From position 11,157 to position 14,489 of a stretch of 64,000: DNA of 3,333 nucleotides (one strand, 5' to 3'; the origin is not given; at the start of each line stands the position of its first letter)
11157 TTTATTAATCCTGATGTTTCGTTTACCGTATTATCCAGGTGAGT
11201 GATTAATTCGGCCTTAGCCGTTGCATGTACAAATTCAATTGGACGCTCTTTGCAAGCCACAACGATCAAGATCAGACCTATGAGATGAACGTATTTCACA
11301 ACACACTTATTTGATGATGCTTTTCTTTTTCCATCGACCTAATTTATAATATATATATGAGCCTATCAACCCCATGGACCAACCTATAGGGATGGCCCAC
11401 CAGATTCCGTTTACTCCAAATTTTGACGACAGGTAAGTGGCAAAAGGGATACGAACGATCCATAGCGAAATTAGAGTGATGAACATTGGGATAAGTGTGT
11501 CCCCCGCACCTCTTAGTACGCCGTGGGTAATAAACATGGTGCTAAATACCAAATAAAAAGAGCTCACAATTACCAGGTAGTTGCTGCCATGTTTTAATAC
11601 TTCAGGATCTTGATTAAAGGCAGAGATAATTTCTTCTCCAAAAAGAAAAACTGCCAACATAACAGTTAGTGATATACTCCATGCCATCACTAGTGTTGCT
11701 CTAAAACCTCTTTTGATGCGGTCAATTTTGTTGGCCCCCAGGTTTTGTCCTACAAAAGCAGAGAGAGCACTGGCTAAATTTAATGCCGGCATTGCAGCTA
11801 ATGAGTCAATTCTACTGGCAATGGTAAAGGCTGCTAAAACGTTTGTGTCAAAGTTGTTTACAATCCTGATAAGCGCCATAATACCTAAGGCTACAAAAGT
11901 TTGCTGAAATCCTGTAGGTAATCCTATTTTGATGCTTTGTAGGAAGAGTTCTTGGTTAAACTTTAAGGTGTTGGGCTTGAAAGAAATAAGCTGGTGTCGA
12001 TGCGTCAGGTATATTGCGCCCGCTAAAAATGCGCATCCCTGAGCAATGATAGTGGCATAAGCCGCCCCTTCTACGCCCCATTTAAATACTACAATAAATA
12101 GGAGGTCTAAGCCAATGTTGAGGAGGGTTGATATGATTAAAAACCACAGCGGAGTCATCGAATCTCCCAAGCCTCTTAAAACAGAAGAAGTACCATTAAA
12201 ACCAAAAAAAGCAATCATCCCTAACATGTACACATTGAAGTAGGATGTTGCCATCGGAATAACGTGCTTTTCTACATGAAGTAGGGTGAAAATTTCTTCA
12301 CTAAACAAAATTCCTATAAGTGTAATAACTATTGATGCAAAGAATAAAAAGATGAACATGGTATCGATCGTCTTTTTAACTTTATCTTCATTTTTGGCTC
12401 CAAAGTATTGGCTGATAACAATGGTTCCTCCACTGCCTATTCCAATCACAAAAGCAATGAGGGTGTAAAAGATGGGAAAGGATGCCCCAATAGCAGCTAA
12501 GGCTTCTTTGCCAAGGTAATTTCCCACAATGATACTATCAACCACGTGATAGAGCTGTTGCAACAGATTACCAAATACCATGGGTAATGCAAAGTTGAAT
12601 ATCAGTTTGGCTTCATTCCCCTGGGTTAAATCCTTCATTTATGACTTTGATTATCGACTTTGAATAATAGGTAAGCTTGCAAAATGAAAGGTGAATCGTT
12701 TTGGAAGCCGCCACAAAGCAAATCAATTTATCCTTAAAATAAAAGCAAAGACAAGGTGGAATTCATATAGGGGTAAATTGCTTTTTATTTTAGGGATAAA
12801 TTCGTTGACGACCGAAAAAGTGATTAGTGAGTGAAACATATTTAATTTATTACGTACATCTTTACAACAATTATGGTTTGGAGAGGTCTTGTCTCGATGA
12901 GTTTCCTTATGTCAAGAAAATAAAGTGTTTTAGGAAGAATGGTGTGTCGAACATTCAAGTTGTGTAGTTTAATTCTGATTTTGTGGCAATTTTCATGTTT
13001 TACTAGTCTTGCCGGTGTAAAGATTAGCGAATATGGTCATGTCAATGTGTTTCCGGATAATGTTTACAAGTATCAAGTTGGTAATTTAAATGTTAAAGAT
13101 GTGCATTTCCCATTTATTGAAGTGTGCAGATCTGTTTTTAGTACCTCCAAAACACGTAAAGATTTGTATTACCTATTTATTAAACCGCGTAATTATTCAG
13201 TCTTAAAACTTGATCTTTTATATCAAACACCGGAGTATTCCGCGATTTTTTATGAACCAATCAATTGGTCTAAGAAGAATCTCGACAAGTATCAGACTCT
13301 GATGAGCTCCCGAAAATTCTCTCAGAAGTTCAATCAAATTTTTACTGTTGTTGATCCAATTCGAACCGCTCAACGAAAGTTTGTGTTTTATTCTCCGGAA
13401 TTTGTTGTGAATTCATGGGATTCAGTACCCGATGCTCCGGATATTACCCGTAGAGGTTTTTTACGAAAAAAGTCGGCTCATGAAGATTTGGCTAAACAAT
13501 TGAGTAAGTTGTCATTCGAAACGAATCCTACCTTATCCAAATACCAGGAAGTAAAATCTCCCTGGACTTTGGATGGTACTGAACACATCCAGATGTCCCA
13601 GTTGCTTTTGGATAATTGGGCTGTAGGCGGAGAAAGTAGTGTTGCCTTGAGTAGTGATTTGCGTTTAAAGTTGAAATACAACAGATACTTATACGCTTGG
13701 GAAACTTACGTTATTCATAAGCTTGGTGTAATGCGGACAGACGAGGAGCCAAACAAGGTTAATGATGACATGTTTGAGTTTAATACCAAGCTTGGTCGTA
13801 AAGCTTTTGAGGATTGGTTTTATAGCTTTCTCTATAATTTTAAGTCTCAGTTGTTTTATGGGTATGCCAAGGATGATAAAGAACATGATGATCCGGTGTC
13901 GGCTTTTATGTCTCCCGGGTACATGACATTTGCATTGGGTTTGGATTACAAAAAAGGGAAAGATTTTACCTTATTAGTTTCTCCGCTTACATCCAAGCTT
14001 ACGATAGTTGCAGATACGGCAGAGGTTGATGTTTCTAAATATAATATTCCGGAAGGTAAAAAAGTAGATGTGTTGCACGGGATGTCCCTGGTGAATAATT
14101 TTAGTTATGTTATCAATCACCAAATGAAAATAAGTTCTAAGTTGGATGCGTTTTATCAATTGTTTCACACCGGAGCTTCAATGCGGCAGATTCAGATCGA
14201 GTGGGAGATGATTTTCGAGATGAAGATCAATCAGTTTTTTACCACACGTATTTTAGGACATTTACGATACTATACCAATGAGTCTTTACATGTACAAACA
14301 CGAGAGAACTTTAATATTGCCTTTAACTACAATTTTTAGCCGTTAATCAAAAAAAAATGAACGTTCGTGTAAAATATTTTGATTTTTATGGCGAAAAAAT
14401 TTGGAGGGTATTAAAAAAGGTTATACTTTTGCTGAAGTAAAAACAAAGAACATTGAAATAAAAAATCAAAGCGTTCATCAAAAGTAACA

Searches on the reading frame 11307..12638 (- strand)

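Call 56: search_protein_families(library=pfam, proteins=[window:11307-12638:-], max_evalue=0.00001)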
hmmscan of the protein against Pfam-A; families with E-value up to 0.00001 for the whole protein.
window:11307-12638:- (443 aa): 2 families
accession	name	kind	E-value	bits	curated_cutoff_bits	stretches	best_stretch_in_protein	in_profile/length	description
PF01554.23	MatE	-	5.5e-68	228.2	24.9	2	19-178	1-159/161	MatE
PF03023.19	MurJ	-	6.5e-10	38.7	27.4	1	9-225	195-413/451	Lipid II flippase MurJ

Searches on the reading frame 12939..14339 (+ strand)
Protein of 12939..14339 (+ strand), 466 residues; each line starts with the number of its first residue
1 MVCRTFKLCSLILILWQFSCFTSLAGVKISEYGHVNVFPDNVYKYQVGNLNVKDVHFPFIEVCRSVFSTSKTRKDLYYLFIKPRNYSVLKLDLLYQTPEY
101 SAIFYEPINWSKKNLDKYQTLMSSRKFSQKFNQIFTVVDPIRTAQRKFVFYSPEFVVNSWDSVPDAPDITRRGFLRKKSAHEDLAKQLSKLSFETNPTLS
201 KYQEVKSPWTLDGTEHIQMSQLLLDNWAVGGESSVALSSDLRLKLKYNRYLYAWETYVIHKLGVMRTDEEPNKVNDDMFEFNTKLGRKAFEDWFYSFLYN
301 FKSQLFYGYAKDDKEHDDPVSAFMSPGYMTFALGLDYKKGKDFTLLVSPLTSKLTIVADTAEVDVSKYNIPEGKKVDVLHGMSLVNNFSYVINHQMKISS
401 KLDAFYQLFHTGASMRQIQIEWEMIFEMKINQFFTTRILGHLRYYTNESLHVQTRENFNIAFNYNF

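Call 56: search_protein_families(library=pfam, proteins=[window:12939-14339:+], max_evalue=0.00001)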
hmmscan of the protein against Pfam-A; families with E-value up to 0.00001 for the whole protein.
window:12939-14339:+ (466 aa): 1 family
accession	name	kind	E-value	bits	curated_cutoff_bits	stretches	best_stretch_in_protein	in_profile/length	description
PF11276.14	DUF3078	-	1.6e-20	73.7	25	1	220-309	2-92/92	Protein of unknown function (DUF3078)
